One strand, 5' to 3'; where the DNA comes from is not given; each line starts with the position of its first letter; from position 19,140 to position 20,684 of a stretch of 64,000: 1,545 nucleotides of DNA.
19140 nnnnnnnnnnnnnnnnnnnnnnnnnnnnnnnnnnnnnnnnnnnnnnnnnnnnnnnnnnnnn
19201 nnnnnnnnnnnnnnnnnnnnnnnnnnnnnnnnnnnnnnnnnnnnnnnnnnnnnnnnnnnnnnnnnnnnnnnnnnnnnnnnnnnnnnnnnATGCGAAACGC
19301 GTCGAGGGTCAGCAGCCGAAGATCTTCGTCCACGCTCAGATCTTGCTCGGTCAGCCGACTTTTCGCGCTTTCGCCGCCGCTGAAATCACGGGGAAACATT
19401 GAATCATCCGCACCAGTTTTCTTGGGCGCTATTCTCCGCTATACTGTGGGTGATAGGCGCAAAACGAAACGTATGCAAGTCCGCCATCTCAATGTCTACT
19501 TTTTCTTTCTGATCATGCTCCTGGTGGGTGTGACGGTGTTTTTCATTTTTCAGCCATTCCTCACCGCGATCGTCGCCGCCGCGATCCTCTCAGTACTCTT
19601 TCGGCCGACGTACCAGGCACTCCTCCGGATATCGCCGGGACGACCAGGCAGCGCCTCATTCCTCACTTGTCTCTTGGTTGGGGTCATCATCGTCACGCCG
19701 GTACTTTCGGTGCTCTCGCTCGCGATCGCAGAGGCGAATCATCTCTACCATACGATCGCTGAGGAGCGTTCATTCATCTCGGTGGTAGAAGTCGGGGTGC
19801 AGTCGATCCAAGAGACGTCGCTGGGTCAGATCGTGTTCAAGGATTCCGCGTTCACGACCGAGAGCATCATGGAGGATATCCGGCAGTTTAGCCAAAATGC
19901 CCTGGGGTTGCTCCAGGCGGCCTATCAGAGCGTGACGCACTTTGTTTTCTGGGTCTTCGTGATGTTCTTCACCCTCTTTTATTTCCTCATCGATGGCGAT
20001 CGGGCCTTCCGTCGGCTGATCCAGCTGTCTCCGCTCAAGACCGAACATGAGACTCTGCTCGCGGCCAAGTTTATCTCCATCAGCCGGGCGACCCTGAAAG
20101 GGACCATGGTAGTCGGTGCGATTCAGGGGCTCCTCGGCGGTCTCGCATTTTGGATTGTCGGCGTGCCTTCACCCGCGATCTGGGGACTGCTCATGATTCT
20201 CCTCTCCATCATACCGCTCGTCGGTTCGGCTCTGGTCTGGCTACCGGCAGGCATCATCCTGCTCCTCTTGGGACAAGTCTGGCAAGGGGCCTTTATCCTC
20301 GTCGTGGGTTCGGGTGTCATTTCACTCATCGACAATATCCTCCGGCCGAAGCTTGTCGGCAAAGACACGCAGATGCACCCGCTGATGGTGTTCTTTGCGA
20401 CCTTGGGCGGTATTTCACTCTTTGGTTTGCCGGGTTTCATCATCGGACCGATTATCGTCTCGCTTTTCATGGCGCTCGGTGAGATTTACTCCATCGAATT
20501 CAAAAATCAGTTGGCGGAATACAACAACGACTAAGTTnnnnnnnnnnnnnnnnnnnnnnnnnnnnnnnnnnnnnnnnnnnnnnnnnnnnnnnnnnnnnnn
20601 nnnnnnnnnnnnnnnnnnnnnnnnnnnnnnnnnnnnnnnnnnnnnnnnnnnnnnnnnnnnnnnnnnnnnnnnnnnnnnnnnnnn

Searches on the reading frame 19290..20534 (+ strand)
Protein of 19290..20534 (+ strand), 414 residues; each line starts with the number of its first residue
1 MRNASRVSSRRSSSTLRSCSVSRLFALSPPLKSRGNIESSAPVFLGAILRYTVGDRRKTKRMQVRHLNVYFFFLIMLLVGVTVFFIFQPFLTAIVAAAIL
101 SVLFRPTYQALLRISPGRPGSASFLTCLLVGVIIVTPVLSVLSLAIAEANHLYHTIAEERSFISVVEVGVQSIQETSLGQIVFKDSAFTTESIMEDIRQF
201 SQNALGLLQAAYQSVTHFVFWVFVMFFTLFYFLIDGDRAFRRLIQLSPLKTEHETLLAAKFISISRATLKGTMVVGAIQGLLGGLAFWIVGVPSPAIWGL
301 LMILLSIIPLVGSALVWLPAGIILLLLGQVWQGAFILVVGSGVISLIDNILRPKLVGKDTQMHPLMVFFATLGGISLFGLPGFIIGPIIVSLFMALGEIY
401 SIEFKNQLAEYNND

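Call 90: search_protein_families(library=pfam, proteins=[window:19290-20534:+], max_evalue=0.00001)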
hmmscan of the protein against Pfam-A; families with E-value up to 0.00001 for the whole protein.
window:19290-20534:+ (414 aa): 1 family
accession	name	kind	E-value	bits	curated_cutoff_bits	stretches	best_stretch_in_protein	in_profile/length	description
PF01594.21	AI-2E_transport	-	1.8e-52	179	34.3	1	72-397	3-323/327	AI-2E family transporter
